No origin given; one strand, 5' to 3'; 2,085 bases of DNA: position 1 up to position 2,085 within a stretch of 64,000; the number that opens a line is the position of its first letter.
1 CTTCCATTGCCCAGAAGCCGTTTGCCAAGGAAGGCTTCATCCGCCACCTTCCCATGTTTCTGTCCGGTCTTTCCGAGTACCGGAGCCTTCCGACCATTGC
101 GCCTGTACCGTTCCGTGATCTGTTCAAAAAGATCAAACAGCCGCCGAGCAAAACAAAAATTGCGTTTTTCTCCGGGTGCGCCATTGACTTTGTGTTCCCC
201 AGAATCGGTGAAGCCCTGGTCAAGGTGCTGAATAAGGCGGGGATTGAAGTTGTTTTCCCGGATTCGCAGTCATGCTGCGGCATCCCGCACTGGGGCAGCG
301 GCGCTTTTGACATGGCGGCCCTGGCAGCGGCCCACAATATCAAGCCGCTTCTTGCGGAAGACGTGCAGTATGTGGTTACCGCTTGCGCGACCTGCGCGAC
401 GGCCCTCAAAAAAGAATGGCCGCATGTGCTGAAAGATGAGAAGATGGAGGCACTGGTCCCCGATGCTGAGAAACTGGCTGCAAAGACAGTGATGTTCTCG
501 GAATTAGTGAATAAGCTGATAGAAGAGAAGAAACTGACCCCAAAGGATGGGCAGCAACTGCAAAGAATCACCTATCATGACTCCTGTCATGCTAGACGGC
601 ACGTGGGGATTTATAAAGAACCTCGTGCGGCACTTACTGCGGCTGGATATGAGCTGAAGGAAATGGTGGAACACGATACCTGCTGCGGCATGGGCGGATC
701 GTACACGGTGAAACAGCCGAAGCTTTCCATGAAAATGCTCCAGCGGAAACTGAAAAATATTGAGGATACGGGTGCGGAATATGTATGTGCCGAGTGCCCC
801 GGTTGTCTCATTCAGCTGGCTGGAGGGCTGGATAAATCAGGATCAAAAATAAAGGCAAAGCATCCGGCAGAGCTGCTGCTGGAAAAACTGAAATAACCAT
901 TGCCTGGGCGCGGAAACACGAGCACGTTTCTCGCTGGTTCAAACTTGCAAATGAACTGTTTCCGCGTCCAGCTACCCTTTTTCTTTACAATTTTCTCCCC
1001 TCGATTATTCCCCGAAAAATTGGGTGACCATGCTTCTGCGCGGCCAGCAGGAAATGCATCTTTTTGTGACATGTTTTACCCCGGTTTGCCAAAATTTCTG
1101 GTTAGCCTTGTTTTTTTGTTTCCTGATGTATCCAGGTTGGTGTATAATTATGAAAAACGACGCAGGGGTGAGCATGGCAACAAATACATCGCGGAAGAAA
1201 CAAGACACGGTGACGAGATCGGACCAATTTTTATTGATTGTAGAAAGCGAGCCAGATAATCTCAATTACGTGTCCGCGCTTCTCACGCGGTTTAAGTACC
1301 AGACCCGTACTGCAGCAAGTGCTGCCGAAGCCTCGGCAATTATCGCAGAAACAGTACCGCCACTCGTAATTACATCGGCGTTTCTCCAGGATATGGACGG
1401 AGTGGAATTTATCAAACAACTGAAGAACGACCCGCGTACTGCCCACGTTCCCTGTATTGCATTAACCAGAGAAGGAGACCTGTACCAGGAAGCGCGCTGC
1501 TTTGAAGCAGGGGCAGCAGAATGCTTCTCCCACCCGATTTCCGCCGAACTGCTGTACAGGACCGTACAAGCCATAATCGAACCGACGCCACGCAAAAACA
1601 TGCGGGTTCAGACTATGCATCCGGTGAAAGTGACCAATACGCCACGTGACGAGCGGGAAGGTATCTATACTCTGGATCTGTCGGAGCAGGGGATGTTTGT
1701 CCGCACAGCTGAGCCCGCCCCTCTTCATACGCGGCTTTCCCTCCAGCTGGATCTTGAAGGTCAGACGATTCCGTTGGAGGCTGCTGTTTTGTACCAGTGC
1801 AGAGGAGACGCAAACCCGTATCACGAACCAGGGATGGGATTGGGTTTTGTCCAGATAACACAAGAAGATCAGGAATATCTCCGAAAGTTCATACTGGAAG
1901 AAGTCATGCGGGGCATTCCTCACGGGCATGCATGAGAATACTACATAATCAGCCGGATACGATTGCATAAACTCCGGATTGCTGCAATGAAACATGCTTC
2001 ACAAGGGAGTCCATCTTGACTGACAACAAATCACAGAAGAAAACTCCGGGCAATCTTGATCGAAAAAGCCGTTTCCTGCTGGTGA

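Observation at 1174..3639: Three REC-PilZ genes in head-to-tail tandem, plus a fourth copy 40 kb away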

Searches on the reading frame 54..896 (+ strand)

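Call 3: search_protein_families(library=pfam, proteins=[window:54-896:+], max_evalue=1)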
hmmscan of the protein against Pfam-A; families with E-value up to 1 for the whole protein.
window:54-896:+ (280 aa): 3 families
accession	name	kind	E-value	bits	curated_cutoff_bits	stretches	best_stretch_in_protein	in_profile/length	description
PF02754.22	CCG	-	1.2e-38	131.5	20.6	2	172-255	1-84/85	Cysteine-rich domain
PF01177.27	Asp_Glu_race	-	0.019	15.2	31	1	57-121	126-191/211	Asp/Glu/Hydantoin racemase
PF13744.12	HTH_37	-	0.27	11.5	27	0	136-169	8-40/80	Helix-turn-helix domain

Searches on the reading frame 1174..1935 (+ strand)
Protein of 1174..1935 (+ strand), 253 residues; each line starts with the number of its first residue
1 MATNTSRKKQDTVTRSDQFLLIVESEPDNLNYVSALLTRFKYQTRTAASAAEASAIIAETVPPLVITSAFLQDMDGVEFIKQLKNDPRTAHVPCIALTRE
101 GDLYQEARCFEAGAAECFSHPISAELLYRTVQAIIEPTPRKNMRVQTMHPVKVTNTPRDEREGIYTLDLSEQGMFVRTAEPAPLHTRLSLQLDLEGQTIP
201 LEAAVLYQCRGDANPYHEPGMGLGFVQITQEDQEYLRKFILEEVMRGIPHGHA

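Call 3: search_protein_families(library=pfam, proteins=[window:1174-1935:+], max_evalue=1)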
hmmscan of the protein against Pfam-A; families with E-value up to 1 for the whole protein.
window:1174-1935:+ (253 aa): 4 families
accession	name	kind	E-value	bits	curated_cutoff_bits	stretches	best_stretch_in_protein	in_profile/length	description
PF00072.30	Response_reg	-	1.1e-15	58.2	30.2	1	21-131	2-110/111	Response regulator receiver domain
PF07238.19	PilZ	-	1.2e-10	42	22.5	1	140-241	3-101/102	PilZ domain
PF20161.5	VpsR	-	0.056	13.6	23.7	1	31-109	21-96/121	VpsR domain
PF06808.19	DctM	-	0.15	11.3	23.8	1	38-72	123-157/413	Tripartite ATP-independent periplasmic transporter, DctM component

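Call 7: search_protein_families(library=ncbifam, proteins=[window:1174-1935:+], max_evalue=0.01)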
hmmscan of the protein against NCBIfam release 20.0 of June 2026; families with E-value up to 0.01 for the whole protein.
window:1174-1935:+ (253 aa): 61 families (the best 25 are shown)
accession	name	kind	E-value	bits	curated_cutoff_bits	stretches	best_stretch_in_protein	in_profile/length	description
TIGR02154.1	PhoB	equivalog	5.4e-17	61.9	296.2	1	19-138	4-123/226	phosphate regulon transcriptional regulator PhoB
NF007135.0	PRK09581.1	equivalog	6.8e-14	51.5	474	1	20-134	5-119/457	PleD family two-component system response regulator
TIGR02266.1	gmx_TIGR02266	paralog_domain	3.3e-12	46.4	68.7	1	163-240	18-95/96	TIGR02266 family protein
NF038297.2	hybrid_HK_HrmK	equivalog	5.1e-12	45.2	725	1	8-131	481-604/607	hybrid histidine kinase/response regulator HrmK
NF008099.0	PRK10841.1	equivalog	9.8e-12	43.4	920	1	5-136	812-941/949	two-component system sensor histidine kinase RcsC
NF051870.1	NAssimRespRegNtrX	equivalog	1.9e-10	40.2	600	1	20-138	4-122/452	nitrogen assimilation response regulator NtrX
NF053854.1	RespRegPhoBBctds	equivalog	3.4e-09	36.4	270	1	20-146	1-126/225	two-component system response regulator PhoB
NF007546.0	PRK10161.1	equivalog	3.5e-09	36.6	471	1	20-136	5-121/229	phosphate response regulator transcription factor PhoB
NF040689.1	MtrAB_MtrA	equivalog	8.1e-09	35.1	300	1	21-154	2-132/219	MtrAB system response regulator MtrA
NF045944.1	ResRegRpaBCyano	equivalog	1e-08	34.8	330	1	21-147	1-124/229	response regulator transcription factor RpaB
NF047793.1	ResRegPgtA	equivalog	2.1e-08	33.4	650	1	17-135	5-121/414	two-component system response regulator PgtA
NF006900.1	PRK09390.1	equivalog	4.6e-08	32.8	255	1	22-149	9-134/203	response regulator FixJ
NF008318.0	PRK11107.1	equivalog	5e-08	31.5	890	1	7-146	657-796/920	two-component sensor histidine kinase BarA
NF011695.0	PRK15115.1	equivalog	6.2e-08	31.8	763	1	15-137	4-124/445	two-component system response regulator GlrR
NF041733.1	resp_reg_CseB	equivalog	9.8e-08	31.6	350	1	20-180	3-155/228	two-component system response regulator CseB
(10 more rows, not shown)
